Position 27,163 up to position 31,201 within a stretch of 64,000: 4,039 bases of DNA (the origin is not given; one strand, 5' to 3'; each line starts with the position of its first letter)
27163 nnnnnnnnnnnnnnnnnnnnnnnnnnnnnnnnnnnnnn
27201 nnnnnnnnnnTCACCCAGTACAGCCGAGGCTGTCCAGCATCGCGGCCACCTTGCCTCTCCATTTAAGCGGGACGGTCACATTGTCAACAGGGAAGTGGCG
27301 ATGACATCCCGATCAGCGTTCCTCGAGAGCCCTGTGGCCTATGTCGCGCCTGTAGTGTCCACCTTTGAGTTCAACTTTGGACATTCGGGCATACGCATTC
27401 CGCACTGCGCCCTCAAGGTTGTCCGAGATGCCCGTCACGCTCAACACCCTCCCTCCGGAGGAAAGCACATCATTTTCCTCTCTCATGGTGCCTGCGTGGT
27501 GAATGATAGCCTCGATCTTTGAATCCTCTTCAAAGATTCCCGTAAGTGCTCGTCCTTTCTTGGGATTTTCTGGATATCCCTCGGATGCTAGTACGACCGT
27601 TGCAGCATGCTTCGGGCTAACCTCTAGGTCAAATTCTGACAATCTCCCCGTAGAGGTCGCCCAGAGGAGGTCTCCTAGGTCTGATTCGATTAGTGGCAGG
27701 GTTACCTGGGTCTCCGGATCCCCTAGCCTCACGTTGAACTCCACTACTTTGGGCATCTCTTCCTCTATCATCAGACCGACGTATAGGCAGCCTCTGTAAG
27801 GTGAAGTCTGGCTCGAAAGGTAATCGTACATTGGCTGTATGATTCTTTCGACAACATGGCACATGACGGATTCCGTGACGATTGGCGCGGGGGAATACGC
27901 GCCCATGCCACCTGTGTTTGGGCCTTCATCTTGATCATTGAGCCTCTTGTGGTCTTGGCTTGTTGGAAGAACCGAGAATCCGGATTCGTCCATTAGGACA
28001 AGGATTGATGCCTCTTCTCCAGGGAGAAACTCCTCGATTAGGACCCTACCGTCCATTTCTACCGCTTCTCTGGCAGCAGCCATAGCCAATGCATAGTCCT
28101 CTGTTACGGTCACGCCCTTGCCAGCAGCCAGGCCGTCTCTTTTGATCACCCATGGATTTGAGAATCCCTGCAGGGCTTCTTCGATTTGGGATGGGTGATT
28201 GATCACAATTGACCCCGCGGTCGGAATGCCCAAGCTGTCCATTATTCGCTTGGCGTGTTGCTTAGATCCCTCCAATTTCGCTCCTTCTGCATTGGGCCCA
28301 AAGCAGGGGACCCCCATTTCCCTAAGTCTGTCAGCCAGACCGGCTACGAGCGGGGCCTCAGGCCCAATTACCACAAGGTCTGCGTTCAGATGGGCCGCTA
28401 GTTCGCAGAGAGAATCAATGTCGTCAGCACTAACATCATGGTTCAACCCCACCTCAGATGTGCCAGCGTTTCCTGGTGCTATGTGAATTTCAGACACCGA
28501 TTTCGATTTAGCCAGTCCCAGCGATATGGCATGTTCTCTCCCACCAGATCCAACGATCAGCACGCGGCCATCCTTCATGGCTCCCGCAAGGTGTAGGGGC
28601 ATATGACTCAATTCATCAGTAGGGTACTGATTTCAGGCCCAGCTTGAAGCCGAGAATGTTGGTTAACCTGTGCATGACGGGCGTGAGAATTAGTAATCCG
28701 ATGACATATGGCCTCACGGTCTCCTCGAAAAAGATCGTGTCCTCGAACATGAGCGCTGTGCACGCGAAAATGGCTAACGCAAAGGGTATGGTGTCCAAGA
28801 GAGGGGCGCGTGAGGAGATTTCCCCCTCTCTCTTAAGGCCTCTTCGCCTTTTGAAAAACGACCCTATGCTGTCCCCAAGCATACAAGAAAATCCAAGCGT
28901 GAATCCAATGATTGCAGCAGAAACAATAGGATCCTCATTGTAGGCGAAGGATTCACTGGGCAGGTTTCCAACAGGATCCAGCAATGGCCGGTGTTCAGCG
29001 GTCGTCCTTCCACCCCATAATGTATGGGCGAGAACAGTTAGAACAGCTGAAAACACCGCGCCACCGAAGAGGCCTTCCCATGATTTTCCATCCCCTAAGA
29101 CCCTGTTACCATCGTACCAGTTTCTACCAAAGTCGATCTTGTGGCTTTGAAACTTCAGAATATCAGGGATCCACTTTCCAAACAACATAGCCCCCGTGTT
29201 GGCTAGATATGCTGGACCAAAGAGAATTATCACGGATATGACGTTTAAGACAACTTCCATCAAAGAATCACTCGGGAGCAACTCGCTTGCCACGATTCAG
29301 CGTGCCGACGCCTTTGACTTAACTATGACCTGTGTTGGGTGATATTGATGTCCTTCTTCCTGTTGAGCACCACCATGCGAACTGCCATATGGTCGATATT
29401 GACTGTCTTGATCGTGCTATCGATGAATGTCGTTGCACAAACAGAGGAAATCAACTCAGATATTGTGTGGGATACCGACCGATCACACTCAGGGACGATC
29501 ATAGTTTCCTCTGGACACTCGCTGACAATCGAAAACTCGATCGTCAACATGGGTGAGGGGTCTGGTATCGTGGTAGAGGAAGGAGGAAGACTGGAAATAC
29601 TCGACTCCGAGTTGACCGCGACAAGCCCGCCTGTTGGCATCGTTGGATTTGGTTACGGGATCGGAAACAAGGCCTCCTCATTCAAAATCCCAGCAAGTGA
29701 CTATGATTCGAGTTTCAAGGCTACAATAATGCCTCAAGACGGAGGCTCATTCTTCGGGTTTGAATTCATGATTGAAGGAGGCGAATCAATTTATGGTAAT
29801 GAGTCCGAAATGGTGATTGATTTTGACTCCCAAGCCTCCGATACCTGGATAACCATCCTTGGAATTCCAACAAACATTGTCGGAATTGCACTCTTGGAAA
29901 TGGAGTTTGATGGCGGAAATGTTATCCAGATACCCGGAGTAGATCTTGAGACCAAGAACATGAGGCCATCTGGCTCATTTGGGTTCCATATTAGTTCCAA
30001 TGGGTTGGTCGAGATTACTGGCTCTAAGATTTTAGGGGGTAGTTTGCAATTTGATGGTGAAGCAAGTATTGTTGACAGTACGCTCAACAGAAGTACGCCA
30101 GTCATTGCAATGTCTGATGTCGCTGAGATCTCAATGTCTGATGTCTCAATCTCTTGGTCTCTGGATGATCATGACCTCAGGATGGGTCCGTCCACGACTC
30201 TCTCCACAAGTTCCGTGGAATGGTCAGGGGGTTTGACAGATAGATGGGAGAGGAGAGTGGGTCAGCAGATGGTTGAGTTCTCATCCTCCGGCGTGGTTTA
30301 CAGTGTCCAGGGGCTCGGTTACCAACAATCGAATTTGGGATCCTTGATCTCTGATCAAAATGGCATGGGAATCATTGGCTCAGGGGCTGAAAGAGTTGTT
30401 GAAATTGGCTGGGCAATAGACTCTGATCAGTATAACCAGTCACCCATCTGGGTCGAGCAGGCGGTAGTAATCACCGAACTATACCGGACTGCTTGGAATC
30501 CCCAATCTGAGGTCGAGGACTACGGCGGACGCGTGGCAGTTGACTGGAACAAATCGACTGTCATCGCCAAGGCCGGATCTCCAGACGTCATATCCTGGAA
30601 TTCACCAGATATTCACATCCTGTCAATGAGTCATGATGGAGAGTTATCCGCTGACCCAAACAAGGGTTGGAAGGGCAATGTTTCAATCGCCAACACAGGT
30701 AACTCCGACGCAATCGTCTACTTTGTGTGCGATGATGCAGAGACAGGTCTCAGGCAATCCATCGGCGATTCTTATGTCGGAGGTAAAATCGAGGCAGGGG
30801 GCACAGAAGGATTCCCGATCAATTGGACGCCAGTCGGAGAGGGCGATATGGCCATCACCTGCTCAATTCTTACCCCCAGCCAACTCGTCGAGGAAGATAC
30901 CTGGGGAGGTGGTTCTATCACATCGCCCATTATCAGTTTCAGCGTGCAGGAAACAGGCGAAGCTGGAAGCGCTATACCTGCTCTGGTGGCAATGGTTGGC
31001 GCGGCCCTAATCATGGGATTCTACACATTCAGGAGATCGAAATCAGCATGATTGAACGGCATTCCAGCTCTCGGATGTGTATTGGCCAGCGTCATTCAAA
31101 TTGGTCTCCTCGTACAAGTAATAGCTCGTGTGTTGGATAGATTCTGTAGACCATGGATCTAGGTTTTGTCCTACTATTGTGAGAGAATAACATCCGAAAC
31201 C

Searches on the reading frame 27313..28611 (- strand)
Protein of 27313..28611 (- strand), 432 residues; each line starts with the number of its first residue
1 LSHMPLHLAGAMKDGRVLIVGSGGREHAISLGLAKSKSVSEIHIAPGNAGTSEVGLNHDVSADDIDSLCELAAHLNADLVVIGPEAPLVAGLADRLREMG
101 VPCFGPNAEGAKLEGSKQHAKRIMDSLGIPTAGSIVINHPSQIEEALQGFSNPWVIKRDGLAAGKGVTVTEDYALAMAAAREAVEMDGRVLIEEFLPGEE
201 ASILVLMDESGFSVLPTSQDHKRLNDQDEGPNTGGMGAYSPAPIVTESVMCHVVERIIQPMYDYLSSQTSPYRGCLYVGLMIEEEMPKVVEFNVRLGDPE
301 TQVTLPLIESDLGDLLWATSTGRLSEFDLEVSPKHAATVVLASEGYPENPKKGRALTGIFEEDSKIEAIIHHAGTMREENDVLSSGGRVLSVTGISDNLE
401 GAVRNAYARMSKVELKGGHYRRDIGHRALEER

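Call 9: search_protein_families(library=pfam, proteins=[window:27313-28611:-], max_evalue=0.001)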
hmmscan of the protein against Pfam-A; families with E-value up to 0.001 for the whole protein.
window:27313-28611:- (432 aa): 5 families
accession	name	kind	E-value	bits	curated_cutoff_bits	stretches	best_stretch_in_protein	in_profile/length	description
PF01071.24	GARS_A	-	2.1e-59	201.1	27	1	115-301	1-194/194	Phosphoribosylglycinamide synthetase, ATP-grasp (A) domain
PF02844.21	GARS_N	-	3.6e-34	117.9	29.5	1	16-114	2-100/100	Phosphoribosylglycinamide synthetase, N domain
PF02843.22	GARS_C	-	3.7e-28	98.1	34.8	1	336-427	1-92/92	Phosphoribosylglycinamide synthetase, C domain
PF02222.28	ATP-grasp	-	9.8e-09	35.5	27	1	124-223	3-105/179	ATP-grasp domain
PF02655.19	ATP-grasp_3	-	4.1e-07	30.7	23.2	1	139-296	18-157/160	ATP-grasp domain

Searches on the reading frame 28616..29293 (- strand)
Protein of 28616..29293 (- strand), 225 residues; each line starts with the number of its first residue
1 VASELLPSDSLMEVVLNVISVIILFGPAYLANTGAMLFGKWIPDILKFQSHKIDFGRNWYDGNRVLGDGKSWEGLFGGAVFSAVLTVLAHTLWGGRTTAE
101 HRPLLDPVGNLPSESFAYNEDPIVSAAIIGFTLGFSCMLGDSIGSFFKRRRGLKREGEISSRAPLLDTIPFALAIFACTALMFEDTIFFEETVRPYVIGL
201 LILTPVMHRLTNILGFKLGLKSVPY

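Call 9: search_protein_families(library=pfam, proteins=[window:28616-29293:-], max_evalue=0.001)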
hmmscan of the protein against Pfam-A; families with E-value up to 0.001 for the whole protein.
window:28616-29293:- (225 aa): 2 families
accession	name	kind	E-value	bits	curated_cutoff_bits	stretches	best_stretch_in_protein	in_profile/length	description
PF01864.22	CarS-like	-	1.7e-25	90.5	22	1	18-225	5-175/175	CDP-archaeol synthase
PF01148.25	CTP_transf_1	-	1e-08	35.8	24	1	69-159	169-237/264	Cytidylyltransferase family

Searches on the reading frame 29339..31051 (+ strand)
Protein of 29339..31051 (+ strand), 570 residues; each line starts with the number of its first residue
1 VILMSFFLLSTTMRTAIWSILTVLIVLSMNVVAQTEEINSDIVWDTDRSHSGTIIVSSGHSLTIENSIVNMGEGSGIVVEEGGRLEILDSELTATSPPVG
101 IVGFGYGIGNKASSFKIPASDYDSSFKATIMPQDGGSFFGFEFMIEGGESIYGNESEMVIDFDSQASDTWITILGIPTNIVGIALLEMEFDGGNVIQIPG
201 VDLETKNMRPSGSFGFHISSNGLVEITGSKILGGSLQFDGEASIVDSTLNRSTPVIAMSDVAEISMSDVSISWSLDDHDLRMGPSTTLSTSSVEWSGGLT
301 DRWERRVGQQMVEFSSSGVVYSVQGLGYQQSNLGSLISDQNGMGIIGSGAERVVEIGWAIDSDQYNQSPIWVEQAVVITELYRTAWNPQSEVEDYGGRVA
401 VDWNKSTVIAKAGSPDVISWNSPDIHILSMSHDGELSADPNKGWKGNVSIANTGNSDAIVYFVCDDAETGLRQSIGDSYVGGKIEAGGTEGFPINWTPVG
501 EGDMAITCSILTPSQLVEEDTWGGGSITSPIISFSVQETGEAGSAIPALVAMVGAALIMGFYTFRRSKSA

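Call 9: search_protein_families(library=pfam, proteins=[window:29339-31051:+], max_evalue=0.001)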
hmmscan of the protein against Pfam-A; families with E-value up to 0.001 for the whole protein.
window:29339-31051:+ (570 aa): 1 family
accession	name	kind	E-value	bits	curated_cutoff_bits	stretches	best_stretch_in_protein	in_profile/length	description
PF13229.12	Beta_helix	-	0.00014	22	25.9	0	49-109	93-143/158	Right handed beta helix region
